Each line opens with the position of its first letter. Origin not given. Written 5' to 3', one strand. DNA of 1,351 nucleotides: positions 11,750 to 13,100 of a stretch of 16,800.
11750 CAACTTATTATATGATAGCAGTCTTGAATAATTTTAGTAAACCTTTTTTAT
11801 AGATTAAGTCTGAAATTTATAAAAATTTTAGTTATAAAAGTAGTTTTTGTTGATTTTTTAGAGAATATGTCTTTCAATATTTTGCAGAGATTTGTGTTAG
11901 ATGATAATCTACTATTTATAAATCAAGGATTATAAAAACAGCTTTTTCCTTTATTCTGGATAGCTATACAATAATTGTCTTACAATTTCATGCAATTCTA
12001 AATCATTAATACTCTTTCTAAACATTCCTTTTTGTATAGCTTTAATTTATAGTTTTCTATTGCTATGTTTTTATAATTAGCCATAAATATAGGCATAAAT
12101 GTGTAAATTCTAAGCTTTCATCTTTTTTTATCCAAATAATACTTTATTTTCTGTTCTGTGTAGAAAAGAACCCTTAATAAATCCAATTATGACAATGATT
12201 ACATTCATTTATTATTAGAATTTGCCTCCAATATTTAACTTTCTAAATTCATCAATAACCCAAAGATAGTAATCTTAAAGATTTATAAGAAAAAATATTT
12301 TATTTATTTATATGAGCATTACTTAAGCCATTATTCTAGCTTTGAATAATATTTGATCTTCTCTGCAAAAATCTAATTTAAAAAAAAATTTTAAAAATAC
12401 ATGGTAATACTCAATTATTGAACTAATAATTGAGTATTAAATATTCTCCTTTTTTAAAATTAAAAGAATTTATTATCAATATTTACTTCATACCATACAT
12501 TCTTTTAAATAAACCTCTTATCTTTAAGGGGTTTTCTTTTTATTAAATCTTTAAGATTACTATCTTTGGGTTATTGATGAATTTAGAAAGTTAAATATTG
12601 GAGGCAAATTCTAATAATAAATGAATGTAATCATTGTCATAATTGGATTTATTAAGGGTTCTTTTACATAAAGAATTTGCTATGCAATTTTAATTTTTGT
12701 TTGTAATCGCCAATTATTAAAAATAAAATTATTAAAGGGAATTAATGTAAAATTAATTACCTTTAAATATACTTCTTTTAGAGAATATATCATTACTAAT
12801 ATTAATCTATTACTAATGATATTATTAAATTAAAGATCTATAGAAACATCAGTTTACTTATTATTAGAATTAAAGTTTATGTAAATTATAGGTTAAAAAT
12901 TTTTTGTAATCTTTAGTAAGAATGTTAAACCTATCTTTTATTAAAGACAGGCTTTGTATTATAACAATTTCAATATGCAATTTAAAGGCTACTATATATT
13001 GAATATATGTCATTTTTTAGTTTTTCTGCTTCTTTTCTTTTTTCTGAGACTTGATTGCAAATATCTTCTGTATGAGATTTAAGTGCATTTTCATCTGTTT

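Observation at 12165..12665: Perfect 121-bp inverted repeat flanking a 258-bp core that contains its own 14-bp-arm hairpin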

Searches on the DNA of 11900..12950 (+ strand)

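Call 6: search_dna_similar(query=window:11900-12950:+, collection=plasmids, mode=near, max_rows=40)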
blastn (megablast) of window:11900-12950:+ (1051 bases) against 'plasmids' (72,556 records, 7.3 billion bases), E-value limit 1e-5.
Records with a match: 110; places in all: 170; records where one place covers at least 80% of the query: 8.
Best place of each record, by identity: >=99% 6; 95-99% 16; 90-95% 39; 80-90% 49.
By first word of the organism name: Borreliella 66; Borrelia 43; Candidatus 1.
By predicted mobility (MOB-suite, as given by PLSDB): non-mobilizable 110.
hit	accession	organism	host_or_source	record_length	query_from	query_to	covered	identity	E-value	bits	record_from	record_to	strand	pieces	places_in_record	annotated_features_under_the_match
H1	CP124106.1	Borreliella burgdorferi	Bacterial isolate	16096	1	1051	100%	97.2%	0e+0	1779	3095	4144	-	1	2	none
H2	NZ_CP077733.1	Borreliella burgdorferi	Ixodes ricinus,cell culture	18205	1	912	87%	97.0%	0e+0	1531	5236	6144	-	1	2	none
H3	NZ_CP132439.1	Borreliella burgdorferi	Bacterial isolate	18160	1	912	87%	97.0%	0e+0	1531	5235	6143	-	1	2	none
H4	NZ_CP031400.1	Borreliella burgdorferi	Peromyscus leucopus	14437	1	905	86%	97.1%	0e+0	1526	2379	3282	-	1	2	none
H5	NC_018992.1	Borreliella burgdorferi 297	-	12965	1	905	86%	97.1%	0e+0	1520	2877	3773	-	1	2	none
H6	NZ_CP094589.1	Borreliella burgdorferi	Homo sapiens,Whole organism,Skin,skin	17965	1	905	86%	97.1%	0e+0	1520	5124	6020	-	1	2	none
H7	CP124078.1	Borreliella burgdorferi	Bacterial isolate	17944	1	905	86%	97.1%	0e+0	1520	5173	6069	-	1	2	none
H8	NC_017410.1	Borreliella burgdorferi JD1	-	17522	1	905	86%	96.9%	0e+0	1517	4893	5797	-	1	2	none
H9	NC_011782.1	Borreliella burgdorferi ZS7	-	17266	1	1051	78%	99.3%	0e+0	1473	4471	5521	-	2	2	none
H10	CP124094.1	Borreliella burgdorferi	Bacterial isolate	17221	1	1051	78%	99.3%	0e+0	1473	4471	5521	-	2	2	none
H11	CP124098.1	Borreliella burgdorferi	Bacterial isolate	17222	1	1051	78%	99.3%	0e+0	1473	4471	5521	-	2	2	none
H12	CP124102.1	Borreliella burgdorferi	Bacterial isolate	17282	1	1051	78%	99.3%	0e+0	1473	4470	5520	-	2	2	none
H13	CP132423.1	Borreliella burgdorferi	Bacterial isolate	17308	1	1051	78%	99.3%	0e+0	1473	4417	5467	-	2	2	none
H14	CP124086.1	Borreliella burgdorferi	Homo sapiens,Bacterial isolate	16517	1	1051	78%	99.1%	0e+0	1468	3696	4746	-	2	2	none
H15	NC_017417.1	Borreliella burgdorferi N40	-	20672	1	1051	78%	98.2%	0e+0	1423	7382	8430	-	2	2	none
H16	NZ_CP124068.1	Borreliella finlandensis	Bacterial isolate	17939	10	644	60%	91.7%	0e+0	880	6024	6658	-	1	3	none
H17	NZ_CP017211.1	Borreliella burgdorferi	Homo sapiens,skin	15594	1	746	49%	97.7%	0e+0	877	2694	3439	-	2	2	none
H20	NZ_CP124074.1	Borreliella californiensis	Bacterial isolate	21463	185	642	44%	86.5%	2e-139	503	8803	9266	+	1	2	none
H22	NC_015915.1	Borreliella bissettiae DN127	Ixodes pacificus (western blackleg tick)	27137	245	642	38%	88.6%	4e-132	479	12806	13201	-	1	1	none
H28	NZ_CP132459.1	Borreliella andersonii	Bacterial isolate,Ixodes dentatus tick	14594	429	779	33%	86.4%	4e-102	379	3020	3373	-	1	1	none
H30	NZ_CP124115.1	Borreliella americana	Bacterial isolate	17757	363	648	27%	94.1%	2e-119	436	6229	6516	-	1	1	none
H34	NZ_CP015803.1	Borreliella mayonii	Homo sapiens,blood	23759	440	644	20%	94.2%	1e-82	315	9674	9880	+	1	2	none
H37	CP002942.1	Borreliella afzelii PKo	-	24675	443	644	19%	95.1%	2e-84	320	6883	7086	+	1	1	none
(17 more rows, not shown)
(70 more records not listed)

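Call 9: get_annotated_region(hit=H1, flank=2500)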
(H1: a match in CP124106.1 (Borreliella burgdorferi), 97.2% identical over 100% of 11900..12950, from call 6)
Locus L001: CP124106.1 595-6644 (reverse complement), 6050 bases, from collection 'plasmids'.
description: Borreliella burgdorferi strain 80a plasmid lp17, complete sequence
organism: Borreliella burgdorferi (NCBI taxid 139)
taxonomy: Bacteria; Spirochaetota; Spirochaetia; Spirochaetales; Borreliaceae; Borreliella; Borreliella burgdorferi
host: -; source: Bacterial isolate; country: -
typing (MOB-suite, as given by PLSDB): non-mobilizable
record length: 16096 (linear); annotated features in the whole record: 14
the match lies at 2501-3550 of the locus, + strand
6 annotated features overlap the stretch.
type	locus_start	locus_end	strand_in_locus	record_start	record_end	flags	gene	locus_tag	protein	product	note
CDS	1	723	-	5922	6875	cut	-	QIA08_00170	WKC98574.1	hypothetical protein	-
CDS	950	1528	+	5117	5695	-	-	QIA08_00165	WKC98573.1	hypothetical protein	-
CDS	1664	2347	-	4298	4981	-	-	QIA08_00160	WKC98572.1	hypothetical protein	-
CDS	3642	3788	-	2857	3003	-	-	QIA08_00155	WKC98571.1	virulence associated lipoprotein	-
CDS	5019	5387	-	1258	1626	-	-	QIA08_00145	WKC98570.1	plasmid maintenance protein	-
CDS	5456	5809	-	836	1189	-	-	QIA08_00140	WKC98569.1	hypothetical protein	-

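Call 10: get_annotated_region(hit=H9, flank=2500)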
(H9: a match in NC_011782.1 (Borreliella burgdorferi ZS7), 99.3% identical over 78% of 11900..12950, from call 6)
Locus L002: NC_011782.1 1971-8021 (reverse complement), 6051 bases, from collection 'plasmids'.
description: Borreliella burgdorferi ZS7 plasmid ZS7_lp17, complete sequence
organism: Borreliella burgdorferi ZS7 (NCBI taxid 445985)
taxonomy: Bacteria; Spirochaetota; Spirochaetia; Spirochaetales; Borreliaceae; Borreliella; Borreliella burgdorferi; Borreliella burgdorferi ZS7
host: -; source: -; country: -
typing (MOB-suite, as given by PLSDB): non-mobilizable
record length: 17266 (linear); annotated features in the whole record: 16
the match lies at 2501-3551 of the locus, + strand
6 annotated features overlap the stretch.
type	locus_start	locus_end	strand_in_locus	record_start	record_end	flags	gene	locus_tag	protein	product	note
CDS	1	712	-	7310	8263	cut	-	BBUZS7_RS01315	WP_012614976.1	hypothetical protein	-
CDS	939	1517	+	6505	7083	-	-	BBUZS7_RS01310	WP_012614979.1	hypothetical protein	-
CDS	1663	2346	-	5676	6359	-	-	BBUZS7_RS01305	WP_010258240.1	hypothetical protein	-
CDS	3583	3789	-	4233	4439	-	-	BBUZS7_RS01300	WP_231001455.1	virulence associated lipoprotein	-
CDS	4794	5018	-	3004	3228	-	-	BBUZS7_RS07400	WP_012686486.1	hypothetical protein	-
CDS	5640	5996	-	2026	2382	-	-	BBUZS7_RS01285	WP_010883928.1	hypothetical protein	-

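Call 20: get_annotated_region(hit=H2, flank=2500)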
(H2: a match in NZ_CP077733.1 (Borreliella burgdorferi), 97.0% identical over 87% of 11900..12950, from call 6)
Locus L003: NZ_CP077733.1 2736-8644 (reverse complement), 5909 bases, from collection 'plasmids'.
description: Borreliella burgdorferi strain B-17/2013 plasmid pGr-39_lp18, complete sequence
organism: Borreliella burgdorferi (NCBI taxid 139)
taxonomy: Bacteria; Spirochaetota; Spirochaetia; Spirochaetales; Borreliaceae; Borreliella; Borreliella burgdorferi
host: -; source: Ixodes ricinus,cell culture; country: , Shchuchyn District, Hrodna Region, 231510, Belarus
typing (MOB-suite, as given by PLSDB): non-mobilizable
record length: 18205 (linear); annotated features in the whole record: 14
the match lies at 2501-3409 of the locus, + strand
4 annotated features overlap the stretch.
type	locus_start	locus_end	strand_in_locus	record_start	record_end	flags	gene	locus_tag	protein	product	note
CDS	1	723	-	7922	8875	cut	-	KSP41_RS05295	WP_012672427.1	hypothetical protein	-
CDS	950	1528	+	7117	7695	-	-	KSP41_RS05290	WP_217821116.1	hypothetical protein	-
CDS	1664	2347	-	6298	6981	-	-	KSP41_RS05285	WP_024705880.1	hypothetical protein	-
CDS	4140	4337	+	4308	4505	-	-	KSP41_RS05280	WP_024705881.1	hypothetical protein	-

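Call 21: get_annotated_region(hit=H15, flank=2500)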
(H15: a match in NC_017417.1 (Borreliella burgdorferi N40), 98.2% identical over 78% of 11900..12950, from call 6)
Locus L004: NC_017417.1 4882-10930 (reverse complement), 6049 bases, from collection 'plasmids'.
description: Borreliella burgdorferi N40 plasmid N40_lp17, complete sequence
organism: Borreliella burgdorferi N40 (NCBI taxid 521007)
taxonomy: Bacteria; Spirochaetota; Spirochaetia; Spirochaetales; Borreliaceae; Borreliella; Borreliella burgdorferi; Borreliella burgdorferi N40
host: -; source: -; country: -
typing (MOB-suite, as given by PLSDB): non-mobilizable
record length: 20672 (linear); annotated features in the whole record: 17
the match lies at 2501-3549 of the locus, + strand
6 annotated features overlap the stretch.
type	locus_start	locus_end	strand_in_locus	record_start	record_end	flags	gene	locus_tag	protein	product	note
CDS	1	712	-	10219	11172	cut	-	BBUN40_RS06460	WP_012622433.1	hypothetical protein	-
CDS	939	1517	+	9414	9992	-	-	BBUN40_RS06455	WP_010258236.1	hypothetical protein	-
CDS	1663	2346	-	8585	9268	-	-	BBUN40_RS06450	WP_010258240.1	hypothetical protein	-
CDS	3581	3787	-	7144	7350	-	-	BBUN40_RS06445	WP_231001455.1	virulence associated lipoprotein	-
CDS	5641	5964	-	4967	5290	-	-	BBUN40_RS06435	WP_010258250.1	plasmid maintenance protein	-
CDS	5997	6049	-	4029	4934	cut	-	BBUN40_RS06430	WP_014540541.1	hypothetical protein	-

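Call 22: get_annotated_region(hit=H17, flank=2500)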
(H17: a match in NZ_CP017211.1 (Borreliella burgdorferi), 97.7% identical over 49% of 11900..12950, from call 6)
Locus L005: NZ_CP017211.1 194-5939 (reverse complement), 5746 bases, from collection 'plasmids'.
description: Borreliella burgdorferi strain B331 plasmid B331_lp17, complete sequence
organism: Borreliella burgdorferi (NCBI taxid 139)
taxonomy: Bacteria; Spirochaetota; Spirochaetia; Spirochaetales; Borreliaceae; Borreliella; Borreliella burgdorferi
host: -; source: Homo sapiens,skin; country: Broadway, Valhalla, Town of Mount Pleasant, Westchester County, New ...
typing (MOB-suite, as given by PLSDB): non-mobilizable
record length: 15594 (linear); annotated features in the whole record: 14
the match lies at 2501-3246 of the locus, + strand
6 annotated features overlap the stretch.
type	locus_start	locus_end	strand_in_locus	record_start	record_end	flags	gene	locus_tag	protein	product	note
CDS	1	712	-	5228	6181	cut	-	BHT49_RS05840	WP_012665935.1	hypothetical protein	-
CDS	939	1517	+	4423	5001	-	-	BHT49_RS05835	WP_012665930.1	hypothetical protein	-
CDS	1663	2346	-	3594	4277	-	-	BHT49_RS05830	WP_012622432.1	hypothetical protein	-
CDS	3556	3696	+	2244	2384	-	-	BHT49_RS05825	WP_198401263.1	hypothetical protein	-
CDS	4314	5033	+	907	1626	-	cspZ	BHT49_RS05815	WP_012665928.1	factor H-binding protein CspZ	-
CDS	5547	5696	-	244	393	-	-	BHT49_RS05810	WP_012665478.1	hypothetical protein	-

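Call 23: get_annotated_region(hit=H16, flank=2500)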
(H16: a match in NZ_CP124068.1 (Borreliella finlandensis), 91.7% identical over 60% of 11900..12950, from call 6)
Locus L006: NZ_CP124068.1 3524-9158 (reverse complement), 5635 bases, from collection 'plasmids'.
description: Borreliella finlandensis strain Z11 plasmid lp17, complete sequence
organism: Borreliella finlandensis (NCBI taxid 498741)
taxonomy: Bacteria; Spirochaetota; Spirochaetia; Spirochaetales; Borreliaceae; Borreliella; Borreliella finlandensis
host: -; source: Bacterial isolate; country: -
typing (MOB-suite, as given by PLSDB): non-mobilizable
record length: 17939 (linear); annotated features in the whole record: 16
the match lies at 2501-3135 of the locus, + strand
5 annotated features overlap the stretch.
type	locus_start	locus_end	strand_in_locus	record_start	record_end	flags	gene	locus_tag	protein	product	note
CDS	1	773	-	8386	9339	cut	-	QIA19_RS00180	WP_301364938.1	hypothetical protein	-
CDS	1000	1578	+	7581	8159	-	-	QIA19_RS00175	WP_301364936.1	hypothetical protein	-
CDS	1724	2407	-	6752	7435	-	-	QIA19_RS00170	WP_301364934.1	hypothetical protein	-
CDS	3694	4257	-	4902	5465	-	-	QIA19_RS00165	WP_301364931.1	CRASP family complement regulator-acquiring lipoprotein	-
CDS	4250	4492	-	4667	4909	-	-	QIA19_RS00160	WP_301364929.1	hypothetical protein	-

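Call 24: get_annotated_region(hit=H8, flank=2500)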
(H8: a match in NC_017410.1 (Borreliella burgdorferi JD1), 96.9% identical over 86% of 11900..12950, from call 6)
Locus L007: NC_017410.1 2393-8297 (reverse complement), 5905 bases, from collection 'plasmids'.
description: Borreliella burgdorferi JD1 plasmid JD1 lp17, complete sequence
organism: Borreliella burgdorferi JD1 (NCBI taxid 521008)
taxonomy: Bacteria; Spirochaetota; Spirochaetia; Spirochaetales; Borreliaceae; Borreliella; Borreliella burgdorferi; Borreliella burgdorferi JD1
host: -; source: -; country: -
typing (MOB-suite, as given by PLSDB): non-mobilizable
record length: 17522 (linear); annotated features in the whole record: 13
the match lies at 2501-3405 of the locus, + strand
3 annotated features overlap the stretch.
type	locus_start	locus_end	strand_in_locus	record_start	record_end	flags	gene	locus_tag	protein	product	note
CDS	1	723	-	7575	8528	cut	-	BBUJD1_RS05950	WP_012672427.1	hypothetical protein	-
CDS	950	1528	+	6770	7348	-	-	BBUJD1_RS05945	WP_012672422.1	hypothetical protein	-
CDS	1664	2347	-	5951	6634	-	-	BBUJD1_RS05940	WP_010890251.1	hypothetical protein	-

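Call 25: get_annotated_region(hit=H22, flank=2500)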
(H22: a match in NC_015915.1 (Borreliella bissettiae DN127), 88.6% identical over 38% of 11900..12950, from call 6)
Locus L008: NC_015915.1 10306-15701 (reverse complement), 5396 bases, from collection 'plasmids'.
description: Borreliella bissettiae DN127 plasmid lp17, complete sequence
organism: Borreliella bissettiae DN127 (NCBI taxid 521010)
taxonomy: Bacteria; Spirochaetota; Spirochaetia; Spirochaetales; Borreliaceae; Borreliella; Borreliella bissettiae; Borreliella bissettiae DN127
host: -; source: Ixodes pacificus (western blackleg tick); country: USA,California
typing (MOB-suite, as given by PLSDB): non-mobilizable
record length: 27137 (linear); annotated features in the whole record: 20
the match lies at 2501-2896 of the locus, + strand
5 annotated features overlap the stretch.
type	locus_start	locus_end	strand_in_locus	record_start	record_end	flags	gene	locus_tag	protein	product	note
CDS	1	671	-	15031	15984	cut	-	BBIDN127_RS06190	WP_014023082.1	hypothetical protein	-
CDS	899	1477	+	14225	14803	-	-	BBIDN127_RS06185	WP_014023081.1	hypothetical protein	-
CDS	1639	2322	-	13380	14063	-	-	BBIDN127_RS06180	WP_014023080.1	hypothetical protein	-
CDS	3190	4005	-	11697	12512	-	-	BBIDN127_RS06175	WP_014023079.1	virulence associated lipoprotein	-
CDS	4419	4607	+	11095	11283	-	-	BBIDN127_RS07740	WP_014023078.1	hypothetical protein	-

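Call 26: get_annotated_region(hit=H20, flank=2500)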
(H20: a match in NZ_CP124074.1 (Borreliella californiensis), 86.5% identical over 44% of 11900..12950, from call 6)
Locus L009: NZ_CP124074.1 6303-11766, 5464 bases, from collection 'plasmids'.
description: Borreliella californiensis strain CA443 plasmid lp17, complete sequence
organism: Borreliella californiensis (NCBI taxid 373543)
taxonomy: Bacteria; Spirochaetota; Spirochaetia; Spirochaetales; Borreliaceae; Borreliella; Borreliella californiensis
host: -; source: Bacterial isolate; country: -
typing (MOB-suite, as given by PLSDB): non-mobilizable
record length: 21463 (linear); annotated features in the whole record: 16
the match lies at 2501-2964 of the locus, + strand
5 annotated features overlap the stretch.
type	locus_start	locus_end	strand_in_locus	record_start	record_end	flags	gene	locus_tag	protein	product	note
CDS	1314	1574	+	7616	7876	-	-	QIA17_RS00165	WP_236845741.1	hypothetical protein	-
CDS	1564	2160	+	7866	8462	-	-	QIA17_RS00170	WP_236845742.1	virulence associated lipoprotein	-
CDS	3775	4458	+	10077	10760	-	-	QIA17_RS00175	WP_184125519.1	hypothetical protein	-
CDS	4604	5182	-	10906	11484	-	-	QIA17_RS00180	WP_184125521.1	hypothetical protein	-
CDS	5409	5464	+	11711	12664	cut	-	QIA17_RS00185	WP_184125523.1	hypothetical protein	-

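Call 27: get_annotated_region(hit=H30, flank=2500)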
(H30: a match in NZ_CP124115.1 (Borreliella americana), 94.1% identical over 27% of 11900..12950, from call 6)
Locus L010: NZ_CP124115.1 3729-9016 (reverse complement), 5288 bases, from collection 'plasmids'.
description: Borreliella americana strain SCW41 plasmid lp17, complete sequence
organism: Borreliella americana (NCBI taxid 478807)
taxonomy: Bacteria; Spirochaetota; Spirochaetia; Spirochaetales; Borreliaceae; Borreliella; Borreliella americana
host: -; source: Bacterial isolate; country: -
typing (MOB-suite, as given by PLSDB): non-mobilizable
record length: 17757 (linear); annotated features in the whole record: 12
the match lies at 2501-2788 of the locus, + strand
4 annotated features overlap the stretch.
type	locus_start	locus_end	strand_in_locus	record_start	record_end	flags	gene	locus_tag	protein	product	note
CDS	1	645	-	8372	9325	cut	-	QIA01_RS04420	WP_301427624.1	hypothetical protein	-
CDS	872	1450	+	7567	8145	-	-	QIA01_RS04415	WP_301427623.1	hypothetical protein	-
CDS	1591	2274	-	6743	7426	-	-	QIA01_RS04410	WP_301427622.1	hypothetical protein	-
CDS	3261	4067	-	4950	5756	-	-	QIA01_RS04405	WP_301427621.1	virulence associated lipoprotein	-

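Call 28: get_annotated_region(hit=H34, flank=2500)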
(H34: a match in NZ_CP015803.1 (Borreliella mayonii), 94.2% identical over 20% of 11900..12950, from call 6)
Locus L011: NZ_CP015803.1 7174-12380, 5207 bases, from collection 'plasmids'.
description: Borreliella mayonii strain MN14-1539 plasmid lp17
organism: Borreliella mayonii (NCBI taxid 1674146)
taxonomy: Bacteria; Spirochaetota; Spirochaetia; Spirochaetales; Borreliaceae; Borreliella; Borreliella mayonii
host: -; source: Homo sapiens,blood; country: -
typing (MOB-suite, as given by PLSDB): non-mobilizable
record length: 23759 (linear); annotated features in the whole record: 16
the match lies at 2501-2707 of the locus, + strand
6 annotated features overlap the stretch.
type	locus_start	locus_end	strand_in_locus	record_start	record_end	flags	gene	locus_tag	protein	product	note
CDS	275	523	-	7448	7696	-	-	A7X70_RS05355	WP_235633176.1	P52 family lipoprotein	-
CDS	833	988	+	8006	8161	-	-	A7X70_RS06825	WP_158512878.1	hypothetical protein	-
CDS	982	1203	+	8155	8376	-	-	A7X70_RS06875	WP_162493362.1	hypothetical protein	-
CDS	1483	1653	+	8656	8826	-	-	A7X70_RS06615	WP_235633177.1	CRASP family complement regulator-acquiring lipoprotein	-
CDS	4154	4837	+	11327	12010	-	-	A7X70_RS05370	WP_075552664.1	hypothetical protein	-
CDS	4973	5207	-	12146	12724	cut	-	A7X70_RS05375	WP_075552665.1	hypothetical protein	-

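Call 29: get_annotated_region(hit=H37, flank=2500)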
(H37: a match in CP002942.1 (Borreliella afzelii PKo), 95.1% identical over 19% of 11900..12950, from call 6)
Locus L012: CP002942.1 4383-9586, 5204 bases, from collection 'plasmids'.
description: Borrelia afzelii PKo plasmid lp17, complete sequence
organism: Borreliella afzelii PKo (NCBI taxid 390236)
taxonomy: Bacteria; Spirochaetota; Spirochaetia; Spirochaetales; Borreliaceae; Borreliella; Borreliella afzelii; Borreliella afzelii PKo
host: -; source: -; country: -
typing (MOB-suite, as given by PLSDB): non-mobilizable
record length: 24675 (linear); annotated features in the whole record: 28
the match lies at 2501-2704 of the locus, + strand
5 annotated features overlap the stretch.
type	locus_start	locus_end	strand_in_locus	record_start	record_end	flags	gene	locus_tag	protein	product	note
CDS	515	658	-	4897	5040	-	-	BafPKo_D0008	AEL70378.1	hypothetical protein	-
CDS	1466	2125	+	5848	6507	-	-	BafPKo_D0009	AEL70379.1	conserved hypothetical protein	-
CDS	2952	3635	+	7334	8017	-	-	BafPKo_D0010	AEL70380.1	conserved hypothetical protein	-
CDS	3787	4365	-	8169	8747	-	-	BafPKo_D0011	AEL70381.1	uncharacterized lipoprotein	-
CDS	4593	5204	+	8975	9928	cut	-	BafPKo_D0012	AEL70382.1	conserved hypothetical protein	-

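Call 30: get_annotated_region(hit=H28, flank=2500)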
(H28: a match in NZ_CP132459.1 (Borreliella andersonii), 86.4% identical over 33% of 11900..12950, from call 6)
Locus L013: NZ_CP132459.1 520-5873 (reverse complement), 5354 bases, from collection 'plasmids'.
description: Borreliella andersonii strain 21038 plasmid lp17, complete sequence
organism: Borreliella andersonii (NCBI taxid 42109)
taxonomy: Bacteria; Spirochaetota; Spirochaetia; Spirochaetales; Borreliaceae; Borreliella; Borreliella andersonii
host: -; source: Bacterial isolate,Ixodes dentatus tick; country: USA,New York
typing (MOB-suite, as given by PLSDB): non-mobilizable
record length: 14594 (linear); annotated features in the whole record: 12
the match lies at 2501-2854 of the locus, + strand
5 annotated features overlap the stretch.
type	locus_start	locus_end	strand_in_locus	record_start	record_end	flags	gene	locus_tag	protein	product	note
CDS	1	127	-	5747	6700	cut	-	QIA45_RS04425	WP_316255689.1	hypothetical protein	-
CDS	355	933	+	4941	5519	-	-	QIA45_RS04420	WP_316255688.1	hypothetical protein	-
CDS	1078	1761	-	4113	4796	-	-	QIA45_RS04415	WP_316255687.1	hypothetical protein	-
CDS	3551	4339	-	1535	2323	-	-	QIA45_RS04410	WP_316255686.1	virulence associated lipoprotein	-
CDS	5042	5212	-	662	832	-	-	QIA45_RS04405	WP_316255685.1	CRASP family complement regulator-acquiring lipoprotein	-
